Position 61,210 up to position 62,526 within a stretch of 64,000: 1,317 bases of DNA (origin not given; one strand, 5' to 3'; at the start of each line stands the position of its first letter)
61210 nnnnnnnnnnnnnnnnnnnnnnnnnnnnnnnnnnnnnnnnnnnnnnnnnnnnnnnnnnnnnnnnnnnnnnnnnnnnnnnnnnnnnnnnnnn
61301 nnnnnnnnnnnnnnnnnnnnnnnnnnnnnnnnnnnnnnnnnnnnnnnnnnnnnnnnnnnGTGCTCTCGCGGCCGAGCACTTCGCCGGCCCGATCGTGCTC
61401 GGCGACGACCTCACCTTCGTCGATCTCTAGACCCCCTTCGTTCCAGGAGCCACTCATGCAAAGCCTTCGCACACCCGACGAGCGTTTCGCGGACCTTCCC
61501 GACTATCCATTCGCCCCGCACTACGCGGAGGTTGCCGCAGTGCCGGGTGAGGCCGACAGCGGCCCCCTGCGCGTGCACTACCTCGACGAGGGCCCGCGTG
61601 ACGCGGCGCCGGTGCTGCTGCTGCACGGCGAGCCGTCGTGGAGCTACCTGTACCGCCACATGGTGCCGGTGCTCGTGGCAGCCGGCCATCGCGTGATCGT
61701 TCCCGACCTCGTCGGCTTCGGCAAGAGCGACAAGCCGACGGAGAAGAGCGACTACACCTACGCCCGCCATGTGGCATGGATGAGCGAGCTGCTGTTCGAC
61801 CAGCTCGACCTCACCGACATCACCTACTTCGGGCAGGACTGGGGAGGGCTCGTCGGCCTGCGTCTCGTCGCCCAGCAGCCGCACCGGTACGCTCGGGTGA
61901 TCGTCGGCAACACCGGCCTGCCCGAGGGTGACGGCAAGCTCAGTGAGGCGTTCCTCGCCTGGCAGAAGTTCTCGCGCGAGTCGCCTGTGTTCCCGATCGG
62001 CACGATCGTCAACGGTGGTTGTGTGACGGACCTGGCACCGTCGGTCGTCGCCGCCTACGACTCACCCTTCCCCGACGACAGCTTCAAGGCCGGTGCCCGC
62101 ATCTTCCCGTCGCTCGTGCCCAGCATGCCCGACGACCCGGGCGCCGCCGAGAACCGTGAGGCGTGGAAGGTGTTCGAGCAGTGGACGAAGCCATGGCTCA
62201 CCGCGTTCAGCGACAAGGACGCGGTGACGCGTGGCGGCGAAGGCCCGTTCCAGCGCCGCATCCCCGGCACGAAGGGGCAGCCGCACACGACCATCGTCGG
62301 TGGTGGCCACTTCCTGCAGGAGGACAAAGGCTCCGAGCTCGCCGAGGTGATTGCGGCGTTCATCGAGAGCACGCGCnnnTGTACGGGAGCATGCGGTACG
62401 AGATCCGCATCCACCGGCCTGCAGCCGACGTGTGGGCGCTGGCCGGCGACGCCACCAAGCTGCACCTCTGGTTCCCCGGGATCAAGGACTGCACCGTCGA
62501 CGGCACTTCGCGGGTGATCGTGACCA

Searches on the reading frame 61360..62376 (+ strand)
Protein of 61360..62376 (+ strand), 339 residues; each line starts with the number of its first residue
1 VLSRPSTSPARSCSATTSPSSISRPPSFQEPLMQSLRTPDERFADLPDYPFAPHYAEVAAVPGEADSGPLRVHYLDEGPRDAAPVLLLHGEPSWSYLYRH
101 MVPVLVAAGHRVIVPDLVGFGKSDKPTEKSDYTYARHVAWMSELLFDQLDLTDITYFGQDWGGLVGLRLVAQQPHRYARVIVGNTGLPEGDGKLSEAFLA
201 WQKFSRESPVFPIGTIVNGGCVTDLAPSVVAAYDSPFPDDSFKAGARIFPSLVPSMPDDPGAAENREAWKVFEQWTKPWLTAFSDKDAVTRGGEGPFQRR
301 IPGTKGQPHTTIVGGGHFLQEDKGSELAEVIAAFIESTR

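Call 39: search_protein_families(library=pfam, proteins=[window:61360-62376:+], max_evalue=0.00001)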
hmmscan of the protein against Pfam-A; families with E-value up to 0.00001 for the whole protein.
window:61360-62376:+ (339 aa): 3 families
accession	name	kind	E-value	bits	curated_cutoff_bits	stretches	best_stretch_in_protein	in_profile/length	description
PF00561.26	Abhydrolase_1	-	1.1e-23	84.6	25.8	1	84-188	2-110/245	alpha/beta hydrolase fold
PF12697.13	Abhydrolase_6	-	7e-13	50.2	26.3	1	85-329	1-216/217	Alpha/beta hydrolase family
PF12146.15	Hydrolase_4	-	2.3e-07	30.8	27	1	83-185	5-109/239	Serine aminopeptidase, S33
